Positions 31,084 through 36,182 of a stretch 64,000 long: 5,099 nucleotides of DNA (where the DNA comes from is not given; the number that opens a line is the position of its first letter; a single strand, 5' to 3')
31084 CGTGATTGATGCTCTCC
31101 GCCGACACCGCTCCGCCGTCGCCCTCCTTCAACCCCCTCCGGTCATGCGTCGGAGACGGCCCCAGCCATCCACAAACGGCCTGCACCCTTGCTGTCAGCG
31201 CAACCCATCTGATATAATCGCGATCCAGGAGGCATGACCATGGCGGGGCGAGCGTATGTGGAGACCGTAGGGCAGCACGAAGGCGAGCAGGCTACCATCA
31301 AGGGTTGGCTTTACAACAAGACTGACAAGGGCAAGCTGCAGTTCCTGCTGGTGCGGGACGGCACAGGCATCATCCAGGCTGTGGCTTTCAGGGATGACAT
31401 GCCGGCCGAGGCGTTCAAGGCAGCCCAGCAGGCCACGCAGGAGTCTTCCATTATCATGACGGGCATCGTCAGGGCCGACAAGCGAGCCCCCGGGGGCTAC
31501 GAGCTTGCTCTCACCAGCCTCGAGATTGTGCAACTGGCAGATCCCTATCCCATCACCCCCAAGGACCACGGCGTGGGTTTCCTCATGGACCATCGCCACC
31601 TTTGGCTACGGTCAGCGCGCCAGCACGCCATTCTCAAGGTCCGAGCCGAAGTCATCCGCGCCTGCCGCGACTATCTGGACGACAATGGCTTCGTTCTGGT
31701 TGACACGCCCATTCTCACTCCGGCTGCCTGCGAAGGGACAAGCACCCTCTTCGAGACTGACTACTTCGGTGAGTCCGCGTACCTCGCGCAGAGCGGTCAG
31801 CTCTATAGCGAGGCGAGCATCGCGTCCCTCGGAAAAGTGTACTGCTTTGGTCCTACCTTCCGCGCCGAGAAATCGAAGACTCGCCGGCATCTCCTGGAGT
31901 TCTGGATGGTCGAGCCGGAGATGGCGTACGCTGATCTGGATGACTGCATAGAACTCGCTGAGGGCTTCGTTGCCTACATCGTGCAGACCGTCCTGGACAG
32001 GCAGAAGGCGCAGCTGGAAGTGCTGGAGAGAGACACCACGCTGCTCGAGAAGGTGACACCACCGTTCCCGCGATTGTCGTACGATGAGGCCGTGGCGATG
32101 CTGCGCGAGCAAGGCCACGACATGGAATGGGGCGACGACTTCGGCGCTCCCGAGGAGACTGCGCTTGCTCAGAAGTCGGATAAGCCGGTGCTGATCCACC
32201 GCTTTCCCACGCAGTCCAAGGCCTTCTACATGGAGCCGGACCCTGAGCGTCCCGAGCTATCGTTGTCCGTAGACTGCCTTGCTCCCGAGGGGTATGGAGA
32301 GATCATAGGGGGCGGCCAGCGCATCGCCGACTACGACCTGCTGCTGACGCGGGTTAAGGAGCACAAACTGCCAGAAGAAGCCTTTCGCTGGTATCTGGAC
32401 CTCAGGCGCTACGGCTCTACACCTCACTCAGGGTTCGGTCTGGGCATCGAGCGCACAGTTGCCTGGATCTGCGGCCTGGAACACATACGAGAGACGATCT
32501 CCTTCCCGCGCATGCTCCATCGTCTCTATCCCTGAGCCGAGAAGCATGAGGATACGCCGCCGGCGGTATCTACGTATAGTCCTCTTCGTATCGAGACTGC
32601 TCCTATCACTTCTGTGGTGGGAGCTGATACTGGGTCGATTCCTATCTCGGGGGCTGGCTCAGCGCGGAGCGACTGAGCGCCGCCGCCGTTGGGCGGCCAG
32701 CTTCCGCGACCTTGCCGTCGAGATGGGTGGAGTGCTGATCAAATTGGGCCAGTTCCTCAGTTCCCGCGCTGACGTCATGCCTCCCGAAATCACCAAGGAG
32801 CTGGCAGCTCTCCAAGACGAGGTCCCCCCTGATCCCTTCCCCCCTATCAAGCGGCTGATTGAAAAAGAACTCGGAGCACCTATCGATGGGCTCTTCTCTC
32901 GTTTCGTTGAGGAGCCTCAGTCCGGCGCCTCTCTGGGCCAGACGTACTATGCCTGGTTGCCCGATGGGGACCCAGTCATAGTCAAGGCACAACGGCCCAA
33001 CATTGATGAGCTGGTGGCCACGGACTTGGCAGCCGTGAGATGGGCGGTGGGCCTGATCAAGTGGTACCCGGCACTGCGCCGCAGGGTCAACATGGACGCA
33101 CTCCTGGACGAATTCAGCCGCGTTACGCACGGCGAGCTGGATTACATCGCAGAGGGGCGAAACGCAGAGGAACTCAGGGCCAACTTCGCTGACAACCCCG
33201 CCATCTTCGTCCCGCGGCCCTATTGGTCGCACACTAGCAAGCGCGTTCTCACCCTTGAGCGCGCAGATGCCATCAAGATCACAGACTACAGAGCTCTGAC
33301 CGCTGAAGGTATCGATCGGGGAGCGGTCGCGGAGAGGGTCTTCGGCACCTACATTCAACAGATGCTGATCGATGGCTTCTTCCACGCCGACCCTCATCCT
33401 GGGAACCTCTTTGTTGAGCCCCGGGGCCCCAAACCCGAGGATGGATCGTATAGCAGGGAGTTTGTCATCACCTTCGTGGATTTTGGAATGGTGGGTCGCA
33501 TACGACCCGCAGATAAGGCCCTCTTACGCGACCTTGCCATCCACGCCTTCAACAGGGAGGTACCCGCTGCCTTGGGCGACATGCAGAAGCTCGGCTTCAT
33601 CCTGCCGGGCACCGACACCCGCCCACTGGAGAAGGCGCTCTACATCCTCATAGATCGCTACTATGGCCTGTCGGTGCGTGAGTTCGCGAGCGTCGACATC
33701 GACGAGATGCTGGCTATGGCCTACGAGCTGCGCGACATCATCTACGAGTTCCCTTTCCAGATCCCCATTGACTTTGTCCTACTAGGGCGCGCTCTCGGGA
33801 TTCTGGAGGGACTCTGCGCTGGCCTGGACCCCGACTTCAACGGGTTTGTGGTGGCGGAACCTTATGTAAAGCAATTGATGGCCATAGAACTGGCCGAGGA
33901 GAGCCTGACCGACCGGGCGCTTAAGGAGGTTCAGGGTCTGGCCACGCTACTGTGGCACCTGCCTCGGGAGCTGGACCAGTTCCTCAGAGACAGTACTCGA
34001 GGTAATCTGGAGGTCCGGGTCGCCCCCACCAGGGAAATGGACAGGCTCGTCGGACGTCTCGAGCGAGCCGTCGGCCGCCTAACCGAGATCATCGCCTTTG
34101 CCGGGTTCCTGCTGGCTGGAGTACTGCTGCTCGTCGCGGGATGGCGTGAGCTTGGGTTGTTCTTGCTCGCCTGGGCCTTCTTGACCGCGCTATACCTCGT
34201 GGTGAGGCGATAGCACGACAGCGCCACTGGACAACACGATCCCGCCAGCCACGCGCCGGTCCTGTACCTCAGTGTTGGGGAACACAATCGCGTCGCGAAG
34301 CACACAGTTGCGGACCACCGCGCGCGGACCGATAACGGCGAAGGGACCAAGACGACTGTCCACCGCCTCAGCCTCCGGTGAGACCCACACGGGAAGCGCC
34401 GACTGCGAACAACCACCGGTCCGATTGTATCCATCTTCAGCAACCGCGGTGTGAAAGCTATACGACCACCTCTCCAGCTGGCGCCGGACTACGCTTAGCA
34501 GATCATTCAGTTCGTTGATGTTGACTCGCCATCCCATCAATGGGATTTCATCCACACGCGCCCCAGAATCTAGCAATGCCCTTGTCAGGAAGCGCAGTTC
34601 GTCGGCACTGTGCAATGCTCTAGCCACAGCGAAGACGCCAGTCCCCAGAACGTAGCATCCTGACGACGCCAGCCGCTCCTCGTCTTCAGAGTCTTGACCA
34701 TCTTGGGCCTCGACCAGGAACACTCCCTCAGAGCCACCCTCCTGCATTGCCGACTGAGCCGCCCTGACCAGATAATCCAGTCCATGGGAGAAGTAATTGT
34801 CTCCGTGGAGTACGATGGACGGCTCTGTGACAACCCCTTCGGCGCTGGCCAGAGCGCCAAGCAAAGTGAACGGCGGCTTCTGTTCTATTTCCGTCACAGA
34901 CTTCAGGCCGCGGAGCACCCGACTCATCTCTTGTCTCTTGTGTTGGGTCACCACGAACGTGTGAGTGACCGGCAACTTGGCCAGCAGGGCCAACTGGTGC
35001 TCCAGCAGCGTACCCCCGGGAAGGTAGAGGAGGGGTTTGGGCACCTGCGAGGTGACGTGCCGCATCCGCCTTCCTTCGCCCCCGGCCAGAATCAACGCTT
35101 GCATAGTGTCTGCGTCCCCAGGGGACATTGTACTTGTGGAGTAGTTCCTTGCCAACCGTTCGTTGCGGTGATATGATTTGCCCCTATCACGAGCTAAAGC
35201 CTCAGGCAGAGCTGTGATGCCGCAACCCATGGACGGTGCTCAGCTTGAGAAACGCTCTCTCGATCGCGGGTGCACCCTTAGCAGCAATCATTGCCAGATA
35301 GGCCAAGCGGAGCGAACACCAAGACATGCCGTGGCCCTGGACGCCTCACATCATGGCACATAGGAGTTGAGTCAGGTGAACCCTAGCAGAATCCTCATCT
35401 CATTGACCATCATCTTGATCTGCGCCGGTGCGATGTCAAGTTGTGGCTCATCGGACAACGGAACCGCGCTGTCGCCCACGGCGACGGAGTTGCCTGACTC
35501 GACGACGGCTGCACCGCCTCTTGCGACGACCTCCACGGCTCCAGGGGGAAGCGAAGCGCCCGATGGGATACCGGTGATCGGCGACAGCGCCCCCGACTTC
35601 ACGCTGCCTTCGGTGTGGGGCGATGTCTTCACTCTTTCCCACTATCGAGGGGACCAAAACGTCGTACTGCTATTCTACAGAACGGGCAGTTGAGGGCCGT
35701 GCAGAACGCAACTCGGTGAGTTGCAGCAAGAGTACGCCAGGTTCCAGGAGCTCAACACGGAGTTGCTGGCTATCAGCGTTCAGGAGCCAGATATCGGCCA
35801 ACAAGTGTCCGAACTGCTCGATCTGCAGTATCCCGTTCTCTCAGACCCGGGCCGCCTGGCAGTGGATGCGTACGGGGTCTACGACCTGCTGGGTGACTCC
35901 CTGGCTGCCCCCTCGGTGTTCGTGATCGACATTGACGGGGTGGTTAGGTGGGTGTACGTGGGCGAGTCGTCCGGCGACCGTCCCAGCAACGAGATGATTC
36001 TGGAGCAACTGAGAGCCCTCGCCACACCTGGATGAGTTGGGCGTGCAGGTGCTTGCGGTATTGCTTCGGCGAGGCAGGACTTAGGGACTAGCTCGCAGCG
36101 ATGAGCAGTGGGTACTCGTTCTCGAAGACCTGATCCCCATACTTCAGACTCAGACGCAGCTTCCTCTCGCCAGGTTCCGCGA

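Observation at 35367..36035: Probable selenocysteine-containing redoxin: an in-frame UGA at the catalytic Cys position, with a SECIS-like hairpin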

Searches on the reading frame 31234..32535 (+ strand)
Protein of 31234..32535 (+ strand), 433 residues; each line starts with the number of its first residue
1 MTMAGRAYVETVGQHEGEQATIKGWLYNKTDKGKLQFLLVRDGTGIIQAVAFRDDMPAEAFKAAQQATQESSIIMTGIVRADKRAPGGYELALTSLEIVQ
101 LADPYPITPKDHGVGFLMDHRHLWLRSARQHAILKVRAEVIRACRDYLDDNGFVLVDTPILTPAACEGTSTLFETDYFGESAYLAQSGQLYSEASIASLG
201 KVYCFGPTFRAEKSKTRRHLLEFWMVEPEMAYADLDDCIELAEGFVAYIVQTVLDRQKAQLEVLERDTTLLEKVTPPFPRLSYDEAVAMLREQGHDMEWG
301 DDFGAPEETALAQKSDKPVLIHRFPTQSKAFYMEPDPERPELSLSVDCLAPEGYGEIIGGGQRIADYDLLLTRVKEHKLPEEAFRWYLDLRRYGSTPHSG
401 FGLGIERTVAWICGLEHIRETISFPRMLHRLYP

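Call 27: search_protein_families(library=pfam, proteins=[window:31234-32535:+], max_evalue=0.00001)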
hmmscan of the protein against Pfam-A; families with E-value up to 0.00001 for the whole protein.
window:31234-32535:+ (433 aa): 2 families
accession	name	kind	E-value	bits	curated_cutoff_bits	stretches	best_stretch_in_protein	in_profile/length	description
PF00152.25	tRNA-synt_2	-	3.2e-75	253.5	25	1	117-427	5-307/308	tRNA synthetases class II (D, K and N)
PF01336.31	tRNA_anti-codon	-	4.6e-15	55.8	27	1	21-99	2-75/75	OB-fold nucleic acid binding domain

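Call 56: find_encoding_contigs(protein=window:31234-32535:+, flank=1000, max_places=3)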
Protein window:31234-32535:+ (433 aa): no gene with exactly this product is on record in the collection.

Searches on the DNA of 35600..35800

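Call 54: search_rna_families(source=window, start=35600, end=35800, threshold=evalue, max_evalue=10)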
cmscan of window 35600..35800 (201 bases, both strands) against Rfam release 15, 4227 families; matches with E-value up to 10: 3.
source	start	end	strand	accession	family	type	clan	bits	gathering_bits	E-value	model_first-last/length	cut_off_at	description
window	35708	35766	-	RF00593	snoU83B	Gene; snRNA; snoRNA; CD-box;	-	14.4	35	1.8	1-94/94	no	Small nucleolar RNA U83B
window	35626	35660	+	RF01366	CRISPR-DR53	Gene; CRISPR;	-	13.7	45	6.9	1-37/37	no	CRISPR RNA direct repeat element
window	35625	35660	+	RF01323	CRISPR-DR10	Gene; CRISPR;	-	11.8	39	7.4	1-37/37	no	CRISPR RNA direct repeat element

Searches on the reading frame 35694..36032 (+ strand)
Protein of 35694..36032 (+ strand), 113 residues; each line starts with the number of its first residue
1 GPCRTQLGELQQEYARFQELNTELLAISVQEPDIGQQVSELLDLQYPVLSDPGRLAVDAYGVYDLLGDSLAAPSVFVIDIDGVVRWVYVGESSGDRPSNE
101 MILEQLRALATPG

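Call 82: search_protein_representatives(protein=window:35694-36032:+)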
Query: 113 residues. Proteins with E-value up to 0.001 (for the whole library): 1390; up to 1e-10: 143; up to 1e-30: 1. The best 150 are listed.
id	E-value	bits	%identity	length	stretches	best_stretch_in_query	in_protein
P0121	3.4e-39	149.6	68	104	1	10-112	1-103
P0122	3.1e-24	101.5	39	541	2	1-106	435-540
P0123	1.2e-23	99.6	49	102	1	9-108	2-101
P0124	1.5e-20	89.6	47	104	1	9-109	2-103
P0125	5.8e-20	87.7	45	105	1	9-110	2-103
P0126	9.4e-20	87.0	36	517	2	1-106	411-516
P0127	3.3e-19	85.3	44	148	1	1-107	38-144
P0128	5.8e-19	84.5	43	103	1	11-110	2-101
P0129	5.9e-19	84.5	43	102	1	9-107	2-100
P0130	1.0e-18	83.7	46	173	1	1-105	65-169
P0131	1.2e-18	83.5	44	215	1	3-107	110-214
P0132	1.3e-18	83.4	44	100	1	11-106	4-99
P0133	3.5e-18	82.0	42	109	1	3-109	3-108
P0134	5.0e-18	81.5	41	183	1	5-109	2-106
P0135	9.1e-18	80.6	45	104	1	9-109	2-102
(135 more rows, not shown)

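Call 86: find_encoding_contigs(protein=P0123, flank=1500, max_places=2)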
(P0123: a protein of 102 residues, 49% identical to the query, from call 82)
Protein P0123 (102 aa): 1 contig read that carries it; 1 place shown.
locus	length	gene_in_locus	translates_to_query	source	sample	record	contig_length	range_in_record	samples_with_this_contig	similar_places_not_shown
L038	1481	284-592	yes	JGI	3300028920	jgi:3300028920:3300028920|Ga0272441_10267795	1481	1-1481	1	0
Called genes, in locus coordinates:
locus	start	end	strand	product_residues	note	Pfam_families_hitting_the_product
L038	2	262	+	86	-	?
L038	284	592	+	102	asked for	PF00578:AhpC-TSA, PF08534:Redoxin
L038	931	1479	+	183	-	?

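Call 87: find_encoding_contigs(protein=P0124, flank=1500, max_places=1)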
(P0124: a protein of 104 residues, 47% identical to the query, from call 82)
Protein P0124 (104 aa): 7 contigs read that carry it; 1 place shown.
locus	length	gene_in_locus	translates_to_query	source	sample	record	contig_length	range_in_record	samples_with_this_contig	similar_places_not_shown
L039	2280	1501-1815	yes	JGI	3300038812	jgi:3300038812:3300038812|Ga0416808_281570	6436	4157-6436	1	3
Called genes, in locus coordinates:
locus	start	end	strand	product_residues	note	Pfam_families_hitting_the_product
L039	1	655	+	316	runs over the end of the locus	PF00753:Lactamase_B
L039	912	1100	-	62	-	-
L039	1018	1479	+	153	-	-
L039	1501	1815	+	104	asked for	PF00578:AhpC-TSA, PF08534:Redoxin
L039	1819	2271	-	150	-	PF13577:SnoaL_4, PF12680:SnoaL_2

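Call 88: find_encoding_contigs(protein=P0125, flank=1500, max_places=1)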
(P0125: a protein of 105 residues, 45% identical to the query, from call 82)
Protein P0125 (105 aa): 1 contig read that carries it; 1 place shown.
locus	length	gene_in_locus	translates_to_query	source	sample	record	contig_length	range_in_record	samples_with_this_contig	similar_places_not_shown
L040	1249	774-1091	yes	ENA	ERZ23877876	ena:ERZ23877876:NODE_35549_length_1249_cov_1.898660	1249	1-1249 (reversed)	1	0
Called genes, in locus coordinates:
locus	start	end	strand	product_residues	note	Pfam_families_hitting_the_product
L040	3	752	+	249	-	?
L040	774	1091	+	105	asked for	PF00578:AhpC-TSA, PF08534:Redoxin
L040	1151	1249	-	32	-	?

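Call 89: find_encoding_contigs(protein=P0129, flank=1500, max_places=1)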
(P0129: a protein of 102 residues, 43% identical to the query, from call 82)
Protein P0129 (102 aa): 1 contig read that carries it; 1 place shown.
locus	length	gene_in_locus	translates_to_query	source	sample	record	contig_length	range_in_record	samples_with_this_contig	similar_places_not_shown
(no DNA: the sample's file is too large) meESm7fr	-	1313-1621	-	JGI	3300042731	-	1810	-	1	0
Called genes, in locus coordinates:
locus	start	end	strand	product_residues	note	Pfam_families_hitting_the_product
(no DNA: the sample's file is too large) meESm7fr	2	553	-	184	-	?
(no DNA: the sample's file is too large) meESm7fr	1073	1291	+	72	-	PF00578:AhpC-TSA (weak)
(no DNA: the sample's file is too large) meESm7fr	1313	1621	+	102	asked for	PF00578:AhpC-TSA, PF08534:Redoxin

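Call 90: find_encoding_contigs(protein=P0135, flank=1500, max_places=1)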
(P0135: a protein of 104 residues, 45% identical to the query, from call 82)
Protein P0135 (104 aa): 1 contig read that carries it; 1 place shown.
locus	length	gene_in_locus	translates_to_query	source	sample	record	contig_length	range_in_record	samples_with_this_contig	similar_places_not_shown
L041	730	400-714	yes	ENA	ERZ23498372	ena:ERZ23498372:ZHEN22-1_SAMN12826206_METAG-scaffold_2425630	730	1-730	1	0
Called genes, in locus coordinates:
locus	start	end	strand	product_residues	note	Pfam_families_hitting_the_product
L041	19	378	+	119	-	-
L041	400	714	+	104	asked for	PF00578:AhpC-TSA, PF08534:Redoxin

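Call 91: find_encoding_contigs(protein=P0130, flank=1500, max_places=1)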
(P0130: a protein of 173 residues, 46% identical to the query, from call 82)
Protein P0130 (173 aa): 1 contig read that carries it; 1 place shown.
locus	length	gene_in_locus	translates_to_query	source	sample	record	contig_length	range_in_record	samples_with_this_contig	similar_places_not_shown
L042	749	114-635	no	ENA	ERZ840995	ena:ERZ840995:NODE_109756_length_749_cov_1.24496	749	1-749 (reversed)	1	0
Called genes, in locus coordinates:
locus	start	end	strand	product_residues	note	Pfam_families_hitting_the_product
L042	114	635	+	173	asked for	PF00578:AhpC-TSA, PF08534:Redoxin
